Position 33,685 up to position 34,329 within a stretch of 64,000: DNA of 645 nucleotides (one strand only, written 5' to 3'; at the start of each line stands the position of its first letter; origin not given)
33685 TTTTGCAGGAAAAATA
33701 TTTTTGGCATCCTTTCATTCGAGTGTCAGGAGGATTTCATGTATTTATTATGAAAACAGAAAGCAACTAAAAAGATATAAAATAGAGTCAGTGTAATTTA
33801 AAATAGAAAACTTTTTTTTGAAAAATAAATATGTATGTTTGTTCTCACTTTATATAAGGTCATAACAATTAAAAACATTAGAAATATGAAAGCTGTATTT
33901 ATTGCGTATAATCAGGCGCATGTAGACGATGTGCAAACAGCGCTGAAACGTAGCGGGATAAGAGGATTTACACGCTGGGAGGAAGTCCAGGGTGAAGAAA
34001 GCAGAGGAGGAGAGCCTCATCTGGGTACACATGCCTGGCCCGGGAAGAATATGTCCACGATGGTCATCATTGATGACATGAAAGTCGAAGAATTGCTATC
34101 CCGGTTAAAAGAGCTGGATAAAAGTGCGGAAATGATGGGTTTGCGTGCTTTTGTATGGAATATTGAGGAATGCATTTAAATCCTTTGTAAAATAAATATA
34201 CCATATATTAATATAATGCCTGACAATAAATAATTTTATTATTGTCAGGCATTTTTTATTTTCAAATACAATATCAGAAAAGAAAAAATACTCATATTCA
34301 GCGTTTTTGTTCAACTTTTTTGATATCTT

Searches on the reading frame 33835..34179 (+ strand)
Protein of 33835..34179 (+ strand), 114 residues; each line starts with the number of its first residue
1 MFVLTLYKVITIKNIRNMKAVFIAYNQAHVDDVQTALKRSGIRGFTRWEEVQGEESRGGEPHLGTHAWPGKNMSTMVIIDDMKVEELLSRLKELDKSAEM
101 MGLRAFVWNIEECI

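Call 39: search_protein_families(library=pfam, proteins=[window:33835-34179:+], max_evalue=0.001)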
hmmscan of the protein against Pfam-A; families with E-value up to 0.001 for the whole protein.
window:33835-34179:+ (114 aa): 1 family
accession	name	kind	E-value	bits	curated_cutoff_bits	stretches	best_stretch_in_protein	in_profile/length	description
PF00543.27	P-II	-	1.8e-07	31.8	25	1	18-113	1-95/102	Nitrogen regulatory protein P-II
